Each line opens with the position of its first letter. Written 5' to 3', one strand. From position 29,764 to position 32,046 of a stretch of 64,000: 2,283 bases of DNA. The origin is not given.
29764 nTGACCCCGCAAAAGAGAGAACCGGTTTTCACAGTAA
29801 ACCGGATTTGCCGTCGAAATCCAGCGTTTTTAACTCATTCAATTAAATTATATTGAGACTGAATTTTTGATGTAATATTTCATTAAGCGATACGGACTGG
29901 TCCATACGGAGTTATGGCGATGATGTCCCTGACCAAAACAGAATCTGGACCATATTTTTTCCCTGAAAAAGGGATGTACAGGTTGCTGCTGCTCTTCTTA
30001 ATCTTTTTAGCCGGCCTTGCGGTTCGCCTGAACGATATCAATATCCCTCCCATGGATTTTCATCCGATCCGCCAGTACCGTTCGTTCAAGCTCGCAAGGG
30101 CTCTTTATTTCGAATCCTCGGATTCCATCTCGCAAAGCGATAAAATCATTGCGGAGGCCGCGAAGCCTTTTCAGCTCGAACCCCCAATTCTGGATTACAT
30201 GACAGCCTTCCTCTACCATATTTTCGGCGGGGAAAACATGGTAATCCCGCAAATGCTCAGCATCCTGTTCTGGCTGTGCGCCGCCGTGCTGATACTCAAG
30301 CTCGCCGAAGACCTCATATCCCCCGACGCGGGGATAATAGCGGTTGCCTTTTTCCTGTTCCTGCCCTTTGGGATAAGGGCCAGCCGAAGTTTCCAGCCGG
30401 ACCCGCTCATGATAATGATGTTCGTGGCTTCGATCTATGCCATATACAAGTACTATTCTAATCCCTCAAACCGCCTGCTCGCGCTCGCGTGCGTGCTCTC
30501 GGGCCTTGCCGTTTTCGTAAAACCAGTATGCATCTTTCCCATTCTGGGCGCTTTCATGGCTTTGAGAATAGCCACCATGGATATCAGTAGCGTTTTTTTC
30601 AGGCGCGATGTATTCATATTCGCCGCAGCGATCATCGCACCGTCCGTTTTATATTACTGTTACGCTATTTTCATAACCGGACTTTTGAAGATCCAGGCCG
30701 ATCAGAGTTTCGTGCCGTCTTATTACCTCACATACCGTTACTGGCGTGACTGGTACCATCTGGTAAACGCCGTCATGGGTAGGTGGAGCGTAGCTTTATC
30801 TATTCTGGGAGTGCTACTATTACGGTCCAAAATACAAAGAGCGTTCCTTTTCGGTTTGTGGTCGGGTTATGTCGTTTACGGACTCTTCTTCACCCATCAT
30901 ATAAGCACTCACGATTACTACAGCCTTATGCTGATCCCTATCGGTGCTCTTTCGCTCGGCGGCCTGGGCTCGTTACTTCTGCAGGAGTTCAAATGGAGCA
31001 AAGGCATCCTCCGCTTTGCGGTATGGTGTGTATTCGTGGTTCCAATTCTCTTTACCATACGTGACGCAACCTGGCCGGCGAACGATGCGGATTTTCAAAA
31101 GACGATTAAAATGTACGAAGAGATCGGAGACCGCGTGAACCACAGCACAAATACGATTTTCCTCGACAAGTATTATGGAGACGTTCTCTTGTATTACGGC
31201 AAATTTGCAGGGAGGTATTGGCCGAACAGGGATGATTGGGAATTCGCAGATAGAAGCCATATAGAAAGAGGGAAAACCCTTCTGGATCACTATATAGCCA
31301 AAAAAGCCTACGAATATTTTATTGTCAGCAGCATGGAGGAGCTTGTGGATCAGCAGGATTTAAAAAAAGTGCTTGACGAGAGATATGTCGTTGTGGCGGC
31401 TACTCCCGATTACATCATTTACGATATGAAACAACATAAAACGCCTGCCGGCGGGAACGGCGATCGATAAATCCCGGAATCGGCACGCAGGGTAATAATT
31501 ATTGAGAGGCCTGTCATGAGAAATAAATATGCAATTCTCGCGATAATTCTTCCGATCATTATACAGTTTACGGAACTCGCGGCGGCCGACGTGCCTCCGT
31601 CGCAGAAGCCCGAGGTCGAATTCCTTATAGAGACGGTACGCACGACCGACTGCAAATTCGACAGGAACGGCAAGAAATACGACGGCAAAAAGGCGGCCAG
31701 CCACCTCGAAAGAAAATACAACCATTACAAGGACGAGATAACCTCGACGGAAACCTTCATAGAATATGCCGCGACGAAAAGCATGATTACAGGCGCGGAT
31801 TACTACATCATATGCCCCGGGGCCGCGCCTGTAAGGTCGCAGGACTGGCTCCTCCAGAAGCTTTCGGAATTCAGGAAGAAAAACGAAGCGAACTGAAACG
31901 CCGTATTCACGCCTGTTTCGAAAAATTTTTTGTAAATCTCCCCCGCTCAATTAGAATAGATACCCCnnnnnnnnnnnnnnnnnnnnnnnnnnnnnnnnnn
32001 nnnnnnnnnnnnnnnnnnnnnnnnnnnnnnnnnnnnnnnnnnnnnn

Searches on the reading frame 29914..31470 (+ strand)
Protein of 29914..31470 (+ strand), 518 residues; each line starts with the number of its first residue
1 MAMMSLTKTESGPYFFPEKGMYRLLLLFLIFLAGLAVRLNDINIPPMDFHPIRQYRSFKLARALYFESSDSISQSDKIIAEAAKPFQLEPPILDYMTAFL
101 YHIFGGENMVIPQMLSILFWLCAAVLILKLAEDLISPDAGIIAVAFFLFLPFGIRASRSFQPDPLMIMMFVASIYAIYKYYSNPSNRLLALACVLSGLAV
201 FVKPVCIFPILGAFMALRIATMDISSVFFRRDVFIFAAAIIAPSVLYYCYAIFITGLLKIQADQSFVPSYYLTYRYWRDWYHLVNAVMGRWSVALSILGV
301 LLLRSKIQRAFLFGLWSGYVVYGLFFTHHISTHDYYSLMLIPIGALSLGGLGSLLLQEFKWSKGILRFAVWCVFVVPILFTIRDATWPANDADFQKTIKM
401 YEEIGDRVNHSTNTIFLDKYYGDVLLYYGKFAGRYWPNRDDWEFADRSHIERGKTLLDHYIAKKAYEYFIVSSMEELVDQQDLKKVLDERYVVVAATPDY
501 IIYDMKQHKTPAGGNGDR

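Call 8: search_protein_families(library=ncbifam, proteins=[window:29914-31470:+], max_evalue=0.01)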
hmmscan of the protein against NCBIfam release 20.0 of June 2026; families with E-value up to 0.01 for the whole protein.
window:29914-31470:+ (518 aa): 0 families

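Call 30: search_protein_families(library=pfam, proteins=[window:29914-31470:+], max_evalue=0.001)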
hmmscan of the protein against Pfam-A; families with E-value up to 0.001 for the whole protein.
window:29914-31470:+ (518 aa): 1 family
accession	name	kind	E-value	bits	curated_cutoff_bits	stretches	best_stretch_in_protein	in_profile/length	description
PF13231.12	PMT_2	-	7.3e-12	46.2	26.1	1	89-245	2-158/160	Dolichyl-phosphate-mannose-protein mannosyltransferase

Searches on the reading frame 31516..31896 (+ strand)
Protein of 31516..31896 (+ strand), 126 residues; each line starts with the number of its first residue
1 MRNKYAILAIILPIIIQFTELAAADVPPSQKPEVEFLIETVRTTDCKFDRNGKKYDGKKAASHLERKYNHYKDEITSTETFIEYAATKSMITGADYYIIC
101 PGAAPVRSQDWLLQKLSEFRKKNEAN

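Call 30: search_protein_families(library=pfam, proteins=[window:31516-31896:+], max_evalue=0.001)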
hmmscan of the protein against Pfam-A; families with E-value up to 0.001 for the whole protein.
window:31516-31896:+ (126 aa): 1 family
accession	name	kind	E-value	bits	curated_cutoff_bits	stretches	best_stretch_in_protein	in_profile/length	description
PF17263.7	DUF5329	-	2e-29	102.1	27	1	29-120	2-95/95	Family of unknown function (DUF5329)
